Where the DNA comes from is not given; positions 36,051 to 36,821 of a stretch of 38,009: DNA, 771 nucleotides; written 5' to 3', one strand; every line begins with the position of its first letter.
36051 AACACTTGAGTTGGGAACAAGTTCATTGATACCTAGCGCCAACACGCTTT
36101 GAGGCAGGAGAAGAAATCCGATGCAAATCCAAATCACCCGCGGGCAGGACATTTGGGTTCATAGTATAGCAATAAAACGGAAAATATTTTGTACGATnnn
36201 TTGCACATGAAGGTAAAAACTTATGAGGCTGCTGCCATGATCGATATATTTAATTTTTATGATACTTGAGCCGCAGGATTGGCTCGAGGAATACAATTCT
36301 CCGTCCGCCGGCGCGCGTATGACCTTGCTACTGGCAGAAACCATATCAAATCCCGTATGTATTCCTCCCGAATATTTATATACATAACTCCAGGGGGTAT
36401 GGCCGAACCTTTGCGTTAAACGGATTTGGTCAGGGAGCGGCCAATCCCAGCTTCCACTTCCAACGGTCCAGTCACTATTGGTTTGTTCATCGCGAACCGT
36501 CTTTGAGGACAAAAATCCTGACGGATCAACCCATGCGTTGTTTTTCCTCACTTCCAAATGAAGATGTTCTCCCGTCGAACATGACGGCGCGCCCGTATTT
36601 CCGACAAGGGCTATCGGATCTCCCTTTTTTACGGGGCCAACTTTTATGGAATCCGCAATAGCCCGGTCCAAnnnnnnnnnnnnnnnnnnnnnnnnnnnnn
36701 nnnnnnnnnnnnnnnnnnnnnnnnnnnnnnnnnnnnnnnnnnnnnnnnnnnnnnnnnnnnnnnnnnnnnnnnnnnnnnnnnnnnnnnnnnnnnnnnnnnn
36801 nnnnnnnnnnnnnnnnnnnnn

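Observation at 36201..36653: Circularly permuted, apparently active M23 (LytM-type) peptidase domain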

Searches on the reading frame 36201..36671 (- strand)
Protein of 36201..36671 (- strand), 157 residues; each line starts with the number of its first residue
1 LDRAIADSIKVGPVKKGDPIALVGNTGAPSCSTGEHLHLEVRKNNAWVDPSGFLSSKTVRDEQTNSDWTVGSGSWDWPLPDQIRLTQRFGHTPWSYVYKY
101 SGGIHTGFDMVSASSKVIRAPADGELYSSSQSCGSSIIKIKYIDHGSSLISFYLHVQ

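Call 7: find_homologous_proteins(query=window:36201-36671:-, max_evalue=0.001)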
Query window:36201-36671:- (157 aa): 33 proteins with E <= 0.001 among 52 candidates.
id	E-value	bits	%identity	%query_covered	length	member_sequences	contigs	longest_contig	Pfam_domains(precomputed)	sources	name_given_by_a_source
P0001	3.1e-77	276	73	100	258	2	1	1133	PF01551.30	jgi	jgi:hypothetical protein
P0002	2.5e-76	273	70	100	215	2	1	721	PF01551.30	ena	-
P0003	1.8e-74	267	71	100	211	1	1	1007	PF01551.30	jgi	-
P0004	3.0e-74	266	74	100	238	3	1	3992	PF01551.30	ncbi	-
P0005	2.1e-73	263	72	100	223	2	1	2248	PF01551.30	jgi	-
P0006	1.8e-68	247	65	100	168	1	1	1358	PF01551.30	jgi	jgi:murein DD-endopeptidase MepM/ murein hydrolase activator NlpD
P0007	2.0e-67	244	68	100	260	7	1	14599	PF01551.30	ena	-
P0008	2.9e-67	243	66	100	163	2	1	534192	PF01551.30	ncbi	-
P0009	4.3e-67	243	68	100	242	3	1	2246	PF01551.30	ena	-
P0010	2.9e-66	240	63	100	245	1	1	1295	PF01551.30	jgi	jgi:septal ring factor EnvC (AmiA/AmiB activator)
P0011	1.5e-65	238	67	100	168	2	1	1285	PF01551.30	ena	-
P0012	1.0e-64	235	63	100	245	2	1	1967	PF01551.30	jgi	jgi:hypothetical protein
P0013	1.1e-64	235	68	100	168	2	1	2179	PF01551.30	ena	-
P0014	3.0e-64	233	66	97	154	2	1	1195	PF01551.30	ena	-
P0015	2.6e-63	230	63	100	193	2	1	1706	PF01551.30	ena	-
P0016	6.8e-62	226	64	100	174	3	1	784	PF01551.30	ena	-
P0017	2.4e-61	224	66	100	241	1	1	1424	PF01551.30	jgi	jgi:hypothetical protein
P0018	4.6e-61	223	61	100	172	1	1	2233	PF01551.30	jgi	jgi:murein DD-endopeptidase MepM/ murein hydrolase activator NlpD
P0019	8.8e-60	219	61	100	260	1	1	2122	PF01551.30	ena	-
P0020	1.1e-59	219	62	100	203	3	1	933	PF01551.30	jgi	-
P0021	1.9e-59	218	63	100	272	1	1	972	PF01551.30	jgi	jgi:hypothetical protein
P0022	2.4e-59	218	62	100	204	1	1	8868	PF01551.30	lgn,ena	-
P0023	5.0e-57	210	68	87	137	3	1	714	PF01551.30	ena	-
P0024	2.4e-55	205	60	100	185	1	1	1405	PF01551.30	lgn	-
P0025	9.3e-53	196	62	100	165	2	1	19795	PF01551.30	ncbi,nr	ncbi:MAG: putative peptidase [Microgenomates bacterium OLB23]|nr:MAG: putative peptidase [Microgenom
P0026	9.9e-53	196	61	93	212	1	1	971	PF01551.30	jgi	-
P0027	6.8e-50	187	56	100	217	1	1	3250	PF01551.30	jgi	-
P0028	1.8e-49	185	59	100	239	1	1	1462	PF01551.30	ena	-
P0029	9.1e-49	183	58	100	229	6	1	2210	PF01551.30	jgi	jgi:hypothetical protein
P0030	5.0e-46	174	61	78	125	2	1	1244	PF01551.30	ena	-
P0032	6.3e-40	154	67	66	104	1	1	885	PF01551.30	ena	-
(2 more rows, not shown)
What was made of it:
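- One source names a homolog 'septal ring factor EnvC' (call 7).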

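Call 9: search_protein_families(library=pfam, proteins=[window:36201-36671:-], max_evalue=1)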
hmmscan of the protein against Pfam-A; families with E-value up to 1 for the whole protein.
seq(157 aa): 1 family
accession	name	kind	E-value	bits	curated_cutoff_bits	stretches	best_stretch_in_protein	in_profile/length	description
PF01551.29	Peptidase_M23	-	1e-13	51.7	28.7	2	13-50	62-96/96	Peptidase family M23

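Call 19: find_encoding_contigs(protein=P0008, flank=6000, max_places=3)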
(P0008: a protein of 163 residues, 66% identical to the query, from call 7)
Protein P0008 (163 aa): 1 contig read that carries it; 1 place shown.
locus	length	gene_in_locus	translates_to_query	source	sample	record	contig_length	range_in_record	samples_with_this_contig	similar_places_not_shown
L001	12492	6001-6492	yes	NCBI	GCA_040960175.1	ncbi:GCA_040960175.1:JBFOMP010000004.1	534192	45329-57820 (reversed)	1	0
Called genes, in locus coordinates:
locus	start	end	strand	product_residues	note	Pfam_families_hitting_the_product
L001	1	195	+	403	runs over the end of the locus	PF12704:MacB_PCD, PF02687:FtsX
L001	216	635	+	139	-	-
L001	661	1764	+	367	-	PF03462:PCRF, PF00472:RF-1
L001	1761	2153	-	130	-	-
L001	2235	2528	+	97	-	-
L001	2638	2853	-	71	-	-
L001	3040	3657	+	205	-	-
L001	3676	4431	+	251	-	PF13175:AAA_15 (weak), PF00005:ABC_tran, PF13191:AAA_16 (weak), PF00004:AAA (faint), PF13304:AAA_21 (faint)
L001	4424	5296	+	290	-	PF18075:FtsX_ECD, PF02687:FtsX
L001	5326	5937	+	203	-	-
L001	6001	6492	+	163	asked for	PF01551:Peptidase_M23 (weak)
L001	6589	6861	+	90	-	-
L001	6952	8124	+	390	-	PF00932:LTD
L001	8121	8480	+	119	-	PF04892:VanZ-LLP1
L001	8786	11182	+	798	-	PF02190:LON_substr_bdg, PF13401:AAA_22 (faint), PF00004:AAA, PF07728:AAA_5, PF22667:Lon_lid, PF05362:Lon_C, PF13541:ChlI (weak)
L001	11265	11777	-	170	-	-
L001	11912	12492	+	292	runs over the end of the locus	-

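Call 25: predict_structure(alignment_id=A2)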
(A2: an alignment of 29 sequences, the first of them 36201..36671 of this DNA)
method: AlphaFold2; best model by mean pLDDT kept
length: 157 residues; sequences in the alignment: 29
mean_pLDDT: 91.1   pTM: 0.86
mean pLDDT of the five models: 91.1, 90.1, 89.8, 89.5, 84.5
residues with pLDDT >= 90: 111; 70-90: 39; 50-70: 7; < 50: 0
segments of 3 or more residues with pLDDT < 50: none
pLDDT, mean of each block of 10 residues (from residue 1): 79 98 91 91 94 96 94 95 91 74 85 93 97 90 97 94
secondary structure, 60 per line:
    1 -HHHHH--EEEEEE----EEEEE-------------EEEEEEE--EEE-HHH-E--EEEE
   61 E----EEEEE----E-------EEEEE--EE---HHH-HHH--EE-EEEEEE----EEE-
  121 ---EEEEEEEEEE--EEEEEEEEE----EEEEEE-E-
elements in order: H2-6 E9-14 E19-23 E37-43 E46-48 E57-61 E66-70 E83-87 E107-112 E117-119 E124-133 E136-144 E149-154
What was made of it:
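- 36450..36509 (-): Connector, residues 276-295, joining the old C-terminus to the old N-terminus. Predicted beta-hairpin. Variable in length across the family. AF2 strands at model residues 57-61 and 66-70 with block pLDDT 94-96 (call 25).
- On Peptidase M23 (Pfam PF01551; LytM/lysostaphin type): AF2 gives one confident compact all-beta domain (pLDDT 91.1, pTM 0.86, call 25).
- AF2 on the domain gives pLDDT 91.1 and pTM 0.86, with beta-strands in the order expected for a permuted M23 (call 25). AF2 places both pieces in one compact domain with pTM 0.86 from a monomer (call 25).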

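Call 28: fold_search(model_id=the predicted structure, library=pdb)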
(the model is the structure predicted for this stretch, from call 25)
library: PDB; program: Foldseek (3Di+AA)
matches with E <= 10: 282; with E <= 0.001: 0
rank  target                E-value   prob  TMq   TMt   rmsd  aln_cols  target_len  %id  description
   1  5l35_A                2.9e-01  0.04  0.15  0.07  20.1       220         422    8  Cryo-EM structure of bacteriophage Sf6 at 2.9 Angstrom resolution (released 2017-03-22)
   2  7sp4_Z                3.3e-01  0.04  0.16  0.09  20.9       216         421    9  In situ cryo-EM structure of bacteriophage Sf6 gp3:gp7:gp5 complex in conformation 2 at 3.71A resolution (released 2022-11-09)
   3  7sp4_Y                3.8e-01  0.04  0.16  0.09  20.8       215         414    8  In situ cryo-EM structure of bacteriophage Sf6 gp3:gp7:gp5 complex in conformation 2 at 3.71A resolution (released 2022-11-09)
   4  8ac6_A                5.0e-01  0.03  0.13  0.07  18.0       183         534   10  Nudaurelia capensis omega virus maturation intermediate captured at pH5.6 (insect cell expressed VLPs): medium class f (released 2022-12-28)
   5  8aei_B                1.0e+00  0.08  0.22  0.23  10.5       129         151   11  X-ray structure of Canis familiaris Odorant Binding Protein 2 bound to citronellal (released 2023-08-16)
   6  8aei_A                1.1e+00  0.09  0.22  0.23  10.2       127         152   11  X-ray structure of Canis familiaris Odorant Binding Protein 2 bound to citronellal (released 2023-08-16)
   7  5g38                  1.1e+00  0.02  0.14  0.13  17.6       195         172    9  PsbO subunit of Photosystem II, beta barrel domain at 100K, pH 6 (released 2016-08-10)
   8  5ixh_B                1.2e+00  0.04  0.19  0.18  14.0       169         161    7  Crystal Structure of Burkholderia cenocepacia BcnA (released 2017-03-22)
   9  1lul_A                1.2e+00  0.02  0.14  0.11  16.1       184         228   10  DB58, A LEGUME LECTIN FROM DOLICHOS BIFLORUS (released 1998-12-30)
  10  8if4_A                1.3e+00  0.09  0.24  0.05  15.4       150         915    5  Structure of human alpha-2/delta-1 without mirogabalin (released 2023-04-05)
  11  1lul_B                1.3e+00  0.02  0.14  0.12  16.1       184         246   10  DB58, A LEGUME LECTIN FROM DOLICHOS BIFLORUS (released 1998-12-30)
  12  3nhq_A                1.5e+00  0.08  0.19  0.08  11.0       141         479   11  The dark Pfr structure of the photosensory core module of P. aeruginosa Bacteriophytochrome (released 2011-11-30)
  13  9ya0_KE               1.5e+00  0.05  0.18  0.08  15.4       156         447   12  Cryo-EM structure of pre-conoid ring 2 (PCR P2 ring)from Toxoplasma gondii (released 2025-11-19)
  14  8gn5_A                1.5e+00  0.01  0.15  0.08  21.1       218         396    6  Designed pH-responsive P22 VLP (released 2024-01-31)
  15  3l4r                  1.8e+00  0.07  0.16  0.16   8.2        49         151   16  Crystal structure of the dog lipocalin allergen Can f 2 and implications for cross-reactivity to the cat allergen Fel d  (released 2010-05-26)
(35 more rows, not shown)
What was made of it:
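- Tried and rejected: Foldseek, domain model vs PDB (call 28).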

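Call 29: search_protein_representatives(alignment_id=A2)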
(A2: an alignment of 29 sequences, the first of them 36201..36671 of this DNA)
Query: 29 sequences, 207 profile positions. Proteins with E-value up to 0.001 (for the whole library): 23273; up to 1e-10: 529; up to 1e-30: 74. The best 150 are listed.
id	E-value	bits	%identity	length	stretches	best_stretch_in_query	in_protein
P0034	3.8e-93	327.0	-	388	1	2-207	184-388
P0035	8.4e-88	309.6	-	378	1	2-207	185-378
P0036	2.2e-87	308.2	-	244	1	2-207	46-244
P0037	5.3e-83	293.9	-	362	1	3-206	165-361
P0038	6.4e-80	283.8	-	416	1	2-207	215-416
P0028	1.9e-78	279.0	-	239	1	3-207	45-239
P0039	2.3e-63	229.8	-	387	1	4-207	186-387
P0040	8.8e-63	227.9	-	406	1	3-207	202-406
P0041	6.3e-60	218.5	-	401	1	2-207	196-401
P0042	4.5e-59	215.7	-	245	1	5-207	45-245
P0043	1.3e-57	210.9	-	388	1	6-207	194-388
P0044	1.5e-56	207.5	-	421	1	7-207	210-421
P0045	4.0e-56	206.1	-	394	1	2-207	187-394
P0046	2.6e-55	203.4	-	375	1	4-207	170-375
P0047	3.6e-55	203.0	-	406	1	3-206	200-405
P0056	2.8e-46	173.9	-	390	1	5-206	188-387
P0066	2.3e-43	164.4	-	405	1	3-207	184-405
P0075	1.0e-40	155.8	-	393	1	4-206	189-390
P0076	1.9e-40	154.9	-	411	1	2-206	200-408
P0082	1.2e-37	145.8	-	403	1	2-206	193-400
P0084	1.3e-36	142.4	-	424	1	3-207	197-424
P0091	2.9e-35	138.0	-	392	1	2-206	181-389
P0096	3.7e-33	131.1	-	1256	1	61-206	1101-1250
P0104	1.4e-31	125.9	-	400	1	1-206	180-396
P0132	5.6e-25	104.4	-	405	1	3-207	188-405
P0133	5.8e-25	104.3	-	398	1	4-207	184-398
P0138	2.2e-24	102.4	-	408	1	2-206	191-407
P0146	3.1e-23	98.7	-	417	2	99-207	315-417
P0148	3.5e-23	98.5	-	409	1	5-207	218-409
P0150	5.1e-23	98.0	-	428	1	5-206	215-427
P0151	7.6e-23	97.4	-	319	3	59-206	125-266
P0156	2.9e-22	95.5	-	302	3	58-206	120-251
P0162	2.2e-21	92.6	-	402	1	5-206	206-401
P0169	3.9e-21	91.8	-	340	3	48-203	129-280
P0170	6.4e-21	91.1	-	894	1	60-206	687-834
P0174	1.8e-20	89.7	-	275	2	3-206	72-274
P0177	5.3e-20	88.1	-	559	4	57-203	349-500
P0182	1.8e-19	86.4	-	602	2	20-204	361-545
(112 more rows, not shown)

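Call 31: search_protein_families(library=pfam, proteins=[P0151, P0156, P0169, P0177, P0096, P0170, P0182, P0146, P0174], max_evalue=0.001)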
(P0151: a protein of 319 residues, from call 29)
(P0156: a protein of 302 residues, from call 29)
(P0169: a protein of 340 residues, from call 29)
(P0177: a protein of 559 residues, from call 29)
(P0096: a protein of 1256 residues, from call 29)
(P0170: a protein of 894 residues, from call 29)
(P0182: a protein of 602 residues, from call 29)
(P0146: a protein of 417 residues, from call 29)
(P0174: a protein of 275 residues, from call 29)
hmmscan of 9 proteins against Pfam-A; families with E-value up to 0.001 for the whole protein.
P0151 (319 aa): 1 family
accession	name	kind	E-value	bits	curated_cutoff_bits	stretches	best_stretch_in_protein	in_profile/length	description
PF01551.29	Peptidase_M23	-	1.4e-66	221.2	28.7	2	68-162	2-96/96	Peptidase family M23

P0156 (302 aa): 1 family
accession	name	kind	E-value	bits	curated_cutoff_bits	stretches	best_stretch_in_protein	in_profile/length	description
PF01551.29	Peptidase_M23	-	6.9e-62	206.1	28.7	2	64-159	2-96/96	Peptidase family M23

P0169 (340 aa): 2 families
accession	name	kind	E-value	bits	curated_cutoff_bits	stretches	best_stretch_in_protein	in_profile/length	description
PF01551.29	Peptidase_M23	-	4.6e-54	181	28.7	2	81-181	2-96/96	Peptidase family M23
PF21968.2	TcdA1_RBD_3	-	0.00091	19.8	27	0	42-95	15-68/106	TcdA1, receptor binding domain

P0177 (559 aa): 3 families
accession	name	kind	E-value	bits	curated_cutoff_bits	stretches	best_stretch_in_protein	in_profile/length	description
PF01551.29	Peptidase_M23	-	3e-66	220.1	28.7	3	129-229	2-96/96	Peptidase family M23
PF00358.26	PTS_EIIA_1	-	2.2e-07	31.1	27.2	0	130-205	26-106/127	phosphoenolpyruvate-dependent sugar phosphotransferase system, EIIA 1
PF16886.11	ATP-synt_ab_Xtn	-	0.00028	21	25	0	185-209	14-38/88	ATPsynthase alpha/beta subunit barrel-sandwich domain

P0096 (1256 aa): 1 family
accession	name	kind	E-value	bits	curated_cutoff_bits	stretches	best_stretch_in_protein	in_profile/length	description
PF01551.29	Peptidase_M23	-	1.2e-13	51.4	28.7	1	1097-1140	57-96/96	Peptidase family M23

P0170 (894 aa): 2 families
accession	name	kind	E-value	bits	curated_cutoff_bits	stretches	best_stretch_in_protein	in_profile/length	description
PF03372.29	Exo_endo_phos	-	5.6e-11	43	24.5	1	423-638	1-225/225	Endonuclease/Exonuclease/phosphatase family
PF01551.29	Peptidase_M23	-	2.4e-10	40.9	28.7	0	782-834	2-52/96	Peptidase family M23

P0182 (602 aa): 4 families
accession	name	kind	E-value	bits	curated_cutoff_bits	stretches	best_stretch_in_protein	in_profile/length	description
PF01551.29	Peptidase_M23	-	1.1e-66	221.5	28.7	2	345-440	2-96/96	Peptidase family M23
PF05569.17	Peptidase_M56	-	2.9e-10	40.3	31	1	39-261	35-293/296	BlaR1 peptidase M56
PF13533.13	Biotin_lipoyl_2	-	1.9e-05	24.8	29.8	0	400-415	15-30/32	Biotin-lipoyl like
PF16886.11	ATP-synt_ab_Xtn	-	3.4e-05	24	25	0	400-420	15-35/88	ATPsynthase alpha/beta subunit barrel-sandwich domain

P0146 (417 aa): 1 family
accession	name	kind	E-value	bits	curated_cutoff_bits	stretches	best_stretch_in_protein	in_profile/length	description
PF01551.29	Peptidase_M23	-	6.4e-17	62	28.7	2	366-417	2-53/96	Peptidase family M23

P0174 (275 aa): 1 family
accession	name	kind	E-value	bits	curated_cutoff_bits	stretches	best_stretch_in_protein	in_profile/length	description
PF01551.29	Peptidase_M23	-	1.4e-13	51.3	28.7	1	224-275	2-53/96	Peptidase family M23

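Call 33: find_related_loci(query=A2, collection=genome_contigs, flank=4000)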
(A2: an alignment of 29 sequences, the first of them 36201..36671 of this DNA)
Query A2 (157 aa) in genome_contigs; peptide patterns used: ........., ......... (x = any residue, [..] = any of these).
600 stretches matched a pattern (row limit reached: there are more); 287 encode a relative of the query (tblastn E <= 1e-3); the best 80 are kept; 80 distinct loci.
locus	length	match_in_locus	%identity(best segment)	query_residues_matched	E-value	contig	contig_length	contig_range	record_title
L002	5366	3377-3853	60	1-157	5e-63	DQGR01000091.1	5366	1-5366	MAG TPA_asm: Patescibacteria group bacterium isolate UBA10118 contig_66265, whole genome shotgun sequence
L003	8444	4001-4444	40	10-156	2e-28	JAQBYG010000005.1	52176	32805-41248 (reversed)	MAG: bacterium isolate casp150-mb.307 NODE_1640_length_52176_cov_0.098892, whole genome shotgun sequence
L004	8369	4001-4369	33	7-156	1e-15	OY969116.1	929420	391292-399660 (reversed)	MAG: uncultured Candidatus Berkelbacteria bacterium isolate MFD04408.bin.c.6 genome assembly, chromosome: 1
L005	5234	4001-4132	53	14-60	7e-10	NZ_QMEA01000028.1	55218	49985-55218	Brasilonema sp. UFV-L1 scaffold28_cov14, whole genome shotgun sequence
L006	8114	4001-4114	63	14-54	1e-9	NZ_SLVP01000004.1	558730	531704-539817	Paenibacillus sp. BK033 Ga0307678_104, whole genome shotgun sequence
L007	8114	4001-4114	63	14-54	2e-9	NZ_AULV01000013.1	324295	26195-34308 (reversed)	Paenibacillus harenae DSM 16969 H581DRAFT_scaffold00006.6_C, whole genome shotgun sequence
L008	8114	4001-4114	63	14-54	1e-8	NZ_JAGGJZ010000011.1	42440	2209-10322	Clostridium moniliforme strain DSM 3984 Ga0454105_11, whole genome shotgun sequence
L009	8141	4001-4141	54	14-63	1e-8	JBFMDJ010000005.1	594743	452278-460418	MAG: Pseudomonadota bacterium isolate MAG216 MAG216_5, whole genome shotgun sequence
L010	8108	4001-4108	59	14-52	4e-8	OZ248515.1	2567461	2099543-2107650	Caulobacteraceae bacterium isolate RH-10 genome assembly, chromosome: RH-10-c1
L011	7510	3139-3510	57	8-155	4e-8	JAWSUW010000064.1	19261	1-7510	MAG: Bacillota bacterium isolate B4G8H2-05 NODE_64_length_19261_cov_3.610717, whole genome shotgun sequence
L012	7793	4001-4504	36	14-156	3e-8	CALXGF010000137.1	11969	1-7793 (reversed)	MAG: uncultured Oscillospiraceae bacterium isolate E06__bin180 genome assembly, contig: E06__k127_6262090, whole genome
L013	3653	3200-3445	38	5-95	7e-8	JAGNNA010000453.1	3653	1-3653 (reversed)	MAG: Reyranella sp. isolate Go_SlAct_bin_341 Go_SlAct_197693_length_3653_cov_4.864152, whole genome shotgun sequence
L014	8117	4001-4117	60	14-55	6e-8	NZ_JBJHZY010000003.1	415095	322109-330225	Candidatus Clostridium radicumherbarum strain WILCCON 0202 NODE_3_length_415095_cov_264.793908, whole genome shotgun seq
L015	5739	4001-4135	48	14-61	6e-8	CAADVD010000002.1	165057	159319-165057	MAG TPA_asm: Ruminococcaceae bacterium, isolate HGM13330, WGS project CAADVD010000000 data, contig: ERS235610_28_k99_266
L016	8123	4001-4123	52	14-57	6e-8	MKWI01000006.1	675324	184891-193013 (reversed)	MAG: Sphingobium sp. 66-54 SCNpilot_expt_1000_bf_scaffold_144, whole genome shotgun sequence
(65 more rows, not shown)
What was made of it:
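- Tried and rejected: Scan of GTDB genomes (call 33).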

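Call 36: list_cluster_members(proteins=[P0034, P0035, P0040, P0047, P0066, P0084, P0096, P0132, P0150, P0170])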
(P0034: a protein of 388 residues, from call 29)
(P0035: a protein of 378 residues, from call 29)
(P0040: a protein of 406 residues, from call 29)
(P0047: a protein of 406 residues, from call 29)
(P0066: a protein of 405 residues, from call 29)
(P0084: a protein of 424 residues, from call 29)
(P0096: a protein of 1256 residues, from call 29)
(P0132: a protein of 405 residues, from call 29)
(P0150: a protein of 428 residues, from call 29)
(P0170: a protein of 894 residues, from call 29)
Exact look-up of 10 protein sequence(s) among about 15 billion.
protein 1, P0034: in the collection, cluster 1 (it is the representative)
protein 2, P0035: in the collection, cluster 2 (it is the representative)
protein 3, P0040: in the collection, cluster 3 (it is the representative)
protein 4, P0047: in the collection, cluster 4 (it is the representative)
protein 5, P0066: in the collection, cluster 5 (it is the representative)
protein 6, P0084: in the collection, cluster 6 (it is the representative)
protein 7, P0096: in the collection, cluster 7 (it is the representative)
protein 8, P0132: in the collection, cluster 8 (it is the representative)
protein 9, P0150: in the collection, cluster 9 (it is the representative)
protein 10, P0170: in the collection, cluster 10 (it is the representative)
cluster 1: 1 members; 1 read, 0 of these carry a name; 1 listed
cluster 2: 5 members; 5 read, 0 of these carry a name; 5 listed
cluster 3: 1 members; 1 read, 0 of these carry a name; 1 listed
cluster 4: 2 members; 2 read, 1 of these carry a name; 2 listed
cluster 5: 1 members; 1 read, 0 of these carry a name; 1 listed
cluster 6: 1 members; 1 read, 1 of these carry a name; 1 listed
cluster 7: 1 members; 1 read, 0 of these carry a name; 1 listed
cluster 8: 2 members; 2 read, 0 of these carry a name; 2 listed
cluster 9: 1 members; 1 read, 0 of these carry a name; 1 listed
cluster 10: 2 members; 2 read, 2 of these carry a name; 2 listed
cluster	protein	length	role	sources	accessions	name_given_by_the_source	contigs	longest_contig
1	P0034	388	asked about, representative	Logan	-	-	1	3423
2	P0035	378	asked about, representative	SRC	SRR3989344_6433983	-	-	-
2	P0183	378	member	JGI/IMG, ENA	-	-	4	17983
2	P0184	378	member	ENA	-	-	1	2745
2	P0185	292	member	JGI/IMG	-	-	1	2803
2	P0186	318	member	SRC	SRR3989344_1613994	-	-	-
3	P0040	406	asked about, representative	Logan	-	-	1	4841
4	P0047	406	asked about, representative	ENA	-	-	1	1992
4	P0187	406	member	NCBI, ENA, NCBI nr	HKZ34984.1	MAG TPA: peptidoglycan DD-metalloendopeptidase family protein [Patescibacteria group ... | peptidoglycan DD-metalloendopeptidase family protein [Patescibacteria group bacterium]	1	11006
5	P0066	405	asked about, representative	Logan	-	-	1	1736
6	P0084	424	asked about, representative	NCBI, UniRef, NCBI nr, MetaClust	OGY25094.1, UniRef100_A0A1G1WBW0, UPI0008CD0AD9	MAG: hypothetical protein A2134_01995 [Candidatus Woykebacteria bacterium RBG_16_39_9b] | Peptidase M23 domain-containing protein n=1 Tax=Candidatus Woykebacteria bacterium ... | status=active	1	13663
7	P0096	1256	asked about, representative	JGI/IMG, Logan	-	-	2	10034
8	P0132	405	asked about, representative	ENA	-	-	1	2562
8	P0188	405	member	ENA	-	-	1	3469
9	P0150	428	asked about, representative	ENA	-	-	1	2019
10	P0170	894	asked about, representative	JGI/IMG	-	endonuclease/exonuclease/phosphatase family metal-dependent hydrolase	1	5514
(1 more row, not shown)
